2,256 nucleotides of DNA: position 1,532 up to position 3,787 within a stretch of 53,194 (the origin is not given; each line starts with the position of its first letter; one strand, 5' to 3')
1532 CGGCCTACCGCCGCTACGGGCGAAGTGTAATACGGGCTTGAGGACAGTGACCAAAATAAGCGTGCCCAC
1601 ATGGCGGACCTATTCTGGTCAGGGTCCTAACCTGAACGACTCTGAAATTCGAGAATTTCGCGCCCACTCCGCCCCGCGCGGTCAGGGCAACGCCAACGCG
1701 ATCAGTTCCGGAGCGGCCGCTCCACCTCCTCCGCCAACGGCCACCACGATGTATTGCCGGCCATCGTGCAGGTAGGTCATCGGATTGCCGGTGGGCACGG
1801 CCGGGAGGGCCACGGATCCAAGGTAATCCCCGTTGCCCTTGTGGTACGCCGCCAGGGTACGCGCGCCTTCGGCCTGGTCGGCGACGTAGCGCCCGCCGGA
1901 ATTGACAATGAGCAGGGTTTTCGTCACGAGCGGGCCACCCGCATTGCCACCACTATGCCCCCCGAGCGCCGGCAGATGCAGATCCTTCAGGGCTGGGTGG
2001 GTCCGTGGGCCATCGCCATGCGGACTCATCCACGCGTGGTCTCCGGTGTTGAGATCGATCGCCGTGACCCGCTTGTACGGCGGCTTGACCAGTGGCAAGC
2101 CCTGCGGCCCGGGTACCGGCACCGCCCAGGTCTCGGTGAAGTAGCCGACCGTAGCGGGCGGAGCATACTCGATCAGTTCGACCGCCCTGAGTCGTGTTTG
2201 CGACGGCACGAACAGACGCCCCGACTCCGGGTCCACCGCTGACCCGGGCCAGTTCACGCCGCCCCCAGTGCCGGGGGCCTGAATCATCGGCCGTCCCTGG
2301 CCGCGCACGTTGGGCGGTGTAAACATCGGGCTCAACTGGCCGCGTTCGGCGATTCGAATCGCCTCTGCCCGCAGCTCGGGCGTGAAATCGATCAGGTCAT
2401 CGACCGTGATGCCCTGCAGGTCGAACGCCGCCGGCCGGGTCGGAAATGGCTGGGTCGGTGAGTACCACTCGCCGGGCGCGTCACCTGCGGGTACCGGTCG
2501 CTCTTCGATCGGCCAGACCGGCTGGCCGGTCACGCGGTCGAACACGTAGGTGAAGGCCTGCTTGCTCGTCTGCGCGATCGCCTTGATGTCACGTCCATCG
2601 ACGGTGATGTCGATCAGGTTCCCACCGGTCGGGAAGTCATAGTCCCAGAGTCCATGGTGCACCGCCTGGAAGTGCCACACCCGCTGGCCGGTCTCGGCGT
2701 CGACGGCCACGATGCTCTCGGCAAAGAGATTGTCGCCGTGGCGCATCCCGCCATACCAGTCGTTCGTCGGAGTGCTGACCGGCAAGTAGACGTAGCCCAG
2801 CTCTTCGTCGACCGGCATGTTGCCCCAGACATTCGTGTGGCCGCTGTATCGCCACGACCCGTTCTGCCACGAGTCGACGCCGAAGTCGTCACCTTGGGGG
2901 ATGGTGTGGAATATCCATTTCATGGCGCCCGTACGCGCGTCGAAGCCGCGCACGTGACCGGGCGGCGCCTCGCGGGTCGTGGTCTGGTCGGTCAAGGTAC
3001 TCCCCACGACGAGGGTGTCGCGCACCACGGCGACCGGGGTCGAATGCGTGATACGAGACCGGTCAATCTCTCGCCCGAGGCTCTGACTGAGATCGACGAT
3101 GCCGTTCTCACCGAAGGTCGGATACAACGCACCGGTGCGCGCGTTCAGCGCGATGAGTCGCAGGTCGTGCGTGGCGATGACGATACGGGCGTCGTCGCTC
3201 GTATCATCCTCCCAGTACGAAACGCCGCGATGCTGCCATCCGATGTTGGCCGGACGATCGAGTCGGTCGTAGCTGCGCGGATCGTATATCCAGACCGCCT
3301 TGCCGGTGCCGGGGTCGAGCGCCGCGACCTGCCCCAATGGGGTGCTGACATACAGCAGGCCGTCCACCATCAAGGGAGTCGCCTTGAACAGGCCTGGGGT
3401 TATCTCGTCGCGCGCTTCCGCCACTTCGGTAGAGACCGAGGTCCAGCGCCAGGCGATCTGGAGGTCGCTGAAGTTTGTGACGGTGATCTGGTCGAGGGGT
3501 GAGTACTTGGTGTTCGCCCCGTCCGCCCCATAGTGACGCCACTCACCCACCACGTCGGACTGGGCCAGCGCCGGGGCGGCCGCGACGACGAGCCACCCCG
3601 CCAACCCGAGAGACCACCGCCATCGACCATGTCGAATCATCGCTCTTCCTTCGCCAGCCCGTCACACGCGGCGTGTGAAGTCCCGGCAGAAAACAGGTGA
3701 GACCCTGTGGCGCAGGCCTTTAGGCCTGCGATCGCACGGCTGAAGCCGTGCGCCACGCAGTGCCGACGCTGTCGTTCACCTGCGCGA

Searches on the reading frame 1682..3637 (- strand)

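Call 10: search_protein_families(library=pfam, max_evalue=0.001, proteins=[window:1682-3637:-])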
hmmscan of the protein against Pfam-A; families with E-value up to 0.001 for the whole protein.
window:1682-3637:- (651 aa): 2 families
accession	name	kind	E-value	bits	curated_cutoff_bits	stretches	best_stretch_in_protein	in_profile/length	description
PF01011.28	PQQ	-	2e-185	618.4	26.7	1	33-630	1-595/595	Glucose/ethanol/alcohol dehydrogenase, beta-propeller domain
PF13360.13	PQQ_2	-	1.8e-12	47.8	27.6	1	57-172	51-141/233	Outer membrane protein assembly factor BamB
